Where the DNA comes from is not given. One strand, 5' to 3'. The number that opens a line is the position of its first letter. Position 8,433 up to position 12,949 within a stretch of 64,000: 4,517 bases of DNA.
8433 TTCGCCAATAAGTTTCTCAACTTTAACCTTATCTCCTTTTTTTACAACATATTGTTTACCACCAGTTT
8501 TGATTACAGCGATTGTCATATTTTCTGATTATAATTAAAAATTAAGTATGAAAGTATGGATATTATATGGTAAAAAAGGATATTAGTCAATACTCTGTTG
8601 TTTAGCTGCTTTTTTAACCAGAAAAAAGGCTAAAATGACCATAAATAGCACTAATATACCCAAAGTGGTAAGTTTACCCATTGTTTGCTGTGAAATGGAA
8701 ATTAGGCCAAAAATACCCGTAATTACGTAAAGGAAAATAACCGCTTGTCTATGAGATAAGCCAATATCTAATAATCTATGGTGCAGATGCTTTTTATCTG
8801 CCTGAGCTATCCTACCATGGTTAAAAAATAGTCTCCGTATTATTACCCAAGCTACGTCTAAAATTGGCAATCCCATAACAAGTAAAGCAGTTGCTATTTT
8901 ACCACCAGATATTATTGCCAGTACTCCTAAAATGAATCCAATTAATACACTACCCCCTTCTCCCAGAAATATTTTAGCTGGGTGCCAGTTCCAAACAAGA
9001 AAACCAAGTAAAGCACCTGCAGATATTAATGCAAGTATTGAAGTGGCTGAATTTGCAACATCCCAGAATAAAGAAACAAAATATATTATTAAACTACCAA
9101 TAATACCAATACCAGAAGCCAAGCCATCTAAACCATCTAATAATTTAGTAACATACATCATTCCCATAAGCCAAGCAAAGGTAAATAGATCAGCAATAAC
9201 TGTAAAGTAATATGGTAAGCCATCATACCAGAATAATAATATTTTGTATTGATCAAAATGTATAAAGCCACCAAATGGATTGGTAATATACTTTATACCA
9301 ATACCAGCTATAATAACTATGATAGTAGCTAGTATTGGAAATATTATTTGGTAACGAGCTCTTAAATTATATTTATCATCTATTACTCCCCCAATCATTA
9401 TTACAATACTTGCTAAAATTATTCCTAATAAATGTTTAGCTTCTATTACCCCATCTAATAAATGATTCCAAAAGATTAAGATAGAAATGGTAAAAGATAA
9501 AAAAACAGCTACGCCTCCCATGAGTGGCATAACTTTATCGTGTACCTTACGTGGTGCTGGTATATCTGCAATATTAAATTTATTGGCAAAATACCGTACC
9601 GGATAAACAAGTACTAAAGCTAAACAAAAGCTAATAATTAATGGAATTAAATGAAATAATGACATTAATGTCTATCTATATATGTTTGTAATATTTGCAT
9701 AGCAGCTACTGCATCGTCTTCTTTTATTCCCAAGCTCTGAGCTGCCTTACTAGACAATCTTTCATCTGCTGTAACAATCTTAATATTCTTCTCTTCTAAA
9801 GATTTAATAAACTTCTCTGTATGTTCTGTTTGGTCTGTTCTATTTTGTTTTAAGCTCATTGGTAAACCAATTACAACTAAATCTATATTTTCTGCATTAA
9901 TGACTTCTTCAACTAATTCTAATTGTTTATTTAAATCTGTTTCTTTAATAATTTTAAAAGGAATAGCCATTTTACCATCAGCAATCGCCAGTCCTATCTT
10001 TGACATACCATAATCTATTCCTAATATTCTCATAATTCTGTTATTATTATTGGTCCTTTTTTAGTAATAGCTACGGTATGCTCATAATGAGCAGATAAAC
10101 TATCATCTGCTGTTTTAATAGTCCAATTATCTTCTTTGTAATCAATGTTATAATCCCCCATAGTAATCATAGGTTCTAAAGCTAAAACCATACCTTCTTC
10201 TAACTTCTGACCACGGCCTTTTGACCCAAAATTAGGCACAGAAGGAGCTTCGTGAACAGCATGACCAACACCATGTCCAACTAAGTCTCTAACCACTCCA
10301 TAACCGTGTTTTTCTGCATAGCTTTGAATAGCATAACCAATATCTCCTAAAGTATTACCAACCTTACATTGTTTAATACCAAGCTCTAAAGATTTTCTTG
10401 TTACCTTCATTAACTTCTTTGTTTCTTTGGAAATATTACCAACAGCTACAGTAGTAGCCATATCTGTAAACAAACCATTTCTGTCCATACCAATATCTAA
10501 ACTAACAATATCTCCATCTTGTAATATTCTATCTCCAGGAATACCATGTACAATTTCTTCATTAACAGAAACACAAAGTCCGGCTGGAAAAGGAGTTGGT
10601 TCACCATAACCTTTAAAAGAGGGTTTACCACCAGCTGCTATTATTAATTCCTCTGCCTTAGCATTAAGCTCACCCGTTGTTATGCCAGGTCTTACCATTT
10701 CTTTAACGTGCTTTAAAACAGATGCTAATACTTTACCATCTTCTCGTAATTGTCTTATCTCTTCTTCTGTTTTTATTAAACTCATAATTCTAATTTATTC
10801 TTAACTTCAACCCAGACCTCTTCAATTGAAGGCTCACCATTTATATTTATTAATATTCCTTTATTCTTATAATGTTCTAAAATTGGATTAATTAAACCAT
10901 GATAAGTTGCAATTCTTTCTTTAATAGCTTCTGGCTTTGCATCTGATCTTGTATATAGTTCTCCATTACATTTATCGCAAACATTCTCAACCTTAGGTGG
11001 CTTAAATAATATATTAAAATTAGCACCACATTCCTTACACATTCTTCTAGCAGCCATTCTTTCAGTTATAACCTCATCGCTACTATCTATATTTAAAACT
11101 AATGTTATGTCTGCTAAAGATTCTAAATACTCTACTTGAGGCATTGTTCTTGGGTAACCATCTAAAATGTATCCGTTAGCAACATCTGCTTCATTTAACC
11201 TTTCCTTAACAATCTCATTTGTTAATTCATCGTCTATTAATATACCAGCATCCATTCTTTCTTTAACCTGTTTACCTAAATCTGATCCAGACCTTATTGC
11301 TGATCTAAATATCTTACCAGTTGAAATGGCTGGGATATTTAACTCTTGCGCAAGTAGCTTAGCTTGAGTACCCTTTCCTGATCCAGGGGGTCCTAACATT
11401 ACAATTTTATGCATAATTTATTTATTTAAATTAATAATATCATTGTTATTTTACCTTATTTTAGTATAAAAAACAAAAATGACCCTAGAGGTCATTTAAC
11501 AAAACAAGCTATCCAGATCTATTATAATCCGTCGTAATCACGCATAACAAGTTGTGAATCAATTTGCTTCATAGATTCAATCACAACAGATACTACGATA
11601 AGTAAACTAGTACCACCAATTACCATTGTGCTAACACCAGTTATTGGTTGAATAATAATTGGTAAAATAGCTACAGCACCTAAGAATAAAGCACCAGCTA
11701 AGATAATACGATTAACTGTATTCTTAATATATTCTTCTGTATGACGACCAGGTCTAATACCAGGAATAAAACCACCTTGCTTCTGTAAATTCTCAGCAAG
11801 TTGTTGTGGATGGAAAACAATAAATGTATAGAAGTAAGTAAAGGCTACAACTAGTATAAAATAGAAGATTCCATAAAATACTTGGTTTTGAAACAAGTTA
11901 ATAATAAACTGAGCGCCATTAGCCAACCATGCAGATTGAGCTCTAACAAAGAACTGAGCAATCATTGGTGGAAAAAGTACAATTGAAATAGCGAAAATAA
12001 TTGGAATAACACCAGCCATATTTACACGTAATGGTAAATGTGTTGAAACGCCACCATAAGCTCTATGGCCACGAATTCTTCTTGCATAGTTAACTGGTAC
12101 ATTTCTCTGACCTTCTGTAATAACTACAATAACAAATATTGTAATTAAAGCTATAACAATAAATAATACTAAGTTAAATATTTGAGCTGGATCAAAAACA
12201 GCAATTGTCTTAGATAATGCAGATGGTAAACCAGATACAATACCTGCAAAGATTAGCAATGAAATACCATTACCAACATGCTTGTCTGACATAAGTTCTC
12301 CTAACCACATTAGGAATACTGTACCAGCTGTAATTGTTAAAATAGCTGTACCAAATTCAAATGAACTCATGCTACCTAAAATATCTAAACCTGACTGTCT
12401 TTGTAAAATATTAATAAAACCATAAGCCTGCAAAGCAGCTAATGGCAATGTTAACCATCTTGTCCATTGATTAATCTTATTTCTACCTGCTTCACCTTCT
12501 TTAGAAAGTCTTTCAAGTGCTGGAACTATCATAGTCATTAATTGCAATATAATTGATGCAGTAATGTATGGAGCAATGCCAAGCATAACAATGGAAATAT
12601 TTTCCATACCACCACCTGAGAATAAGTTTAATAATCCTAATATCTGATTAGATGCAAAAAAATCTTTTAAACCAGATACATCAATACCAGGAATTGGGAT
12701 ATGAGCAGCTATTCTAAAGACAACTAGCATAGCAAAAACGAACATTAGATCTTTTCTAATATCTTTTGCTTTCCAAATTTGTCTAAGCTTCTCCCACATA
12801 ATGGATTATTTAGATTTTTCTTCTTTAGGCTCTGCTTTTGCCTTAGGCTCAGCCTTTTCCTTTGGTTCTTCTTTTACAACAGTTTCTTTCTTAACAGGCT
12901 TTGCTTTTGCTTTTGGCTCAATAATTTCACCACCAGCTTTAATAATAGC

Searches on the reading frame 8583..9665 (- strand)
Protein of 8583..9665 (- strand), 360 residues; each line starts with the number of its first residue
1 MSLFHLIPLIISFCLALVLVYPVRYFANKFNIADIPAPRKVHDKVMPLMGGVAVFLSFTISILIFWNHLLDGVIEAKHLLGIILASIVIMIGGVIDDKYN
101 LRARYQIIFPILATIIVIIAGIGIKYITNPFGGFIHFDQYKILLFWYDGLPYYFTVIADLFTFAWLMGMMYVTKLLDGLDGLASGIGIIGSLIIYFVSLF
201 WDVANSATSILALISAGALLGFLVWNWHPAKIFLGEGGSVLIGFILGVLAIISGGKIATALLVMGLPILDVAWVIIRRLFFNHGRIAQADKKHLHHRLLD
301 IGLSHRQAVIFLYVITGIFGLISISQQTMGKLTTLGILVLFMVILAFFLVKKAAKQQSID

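Call 50: search_protein_families(library=pfam, proteins=[window:8583-9665:-], max_evalue=0.00001)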
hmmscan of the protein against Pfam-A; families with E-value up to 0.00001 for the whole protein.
window:8583-9665:- (360 aa): 1 family
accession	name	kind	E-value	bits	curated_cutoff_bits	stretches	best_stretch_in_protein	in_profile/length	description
PF00953.26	Glycos_transf_4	-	7e-29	101.3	27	1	80-253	2-159/160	Glycosyl transferase family 4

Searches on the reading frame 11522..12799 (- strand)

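Call 49: search_protein_families(library=pfam, proteins=[window:11522-12799:-], max_evalue=0.00001)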
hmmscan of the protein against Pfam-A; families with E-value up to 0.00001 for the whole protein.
window:11522-12799:- (425 aa): 1 family
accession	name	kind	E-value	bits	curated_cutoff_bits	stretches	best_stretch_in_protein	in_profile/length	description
PF00344.25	SecY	-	6.8e-105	351.2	32.2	1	69-410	1-306/306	SecY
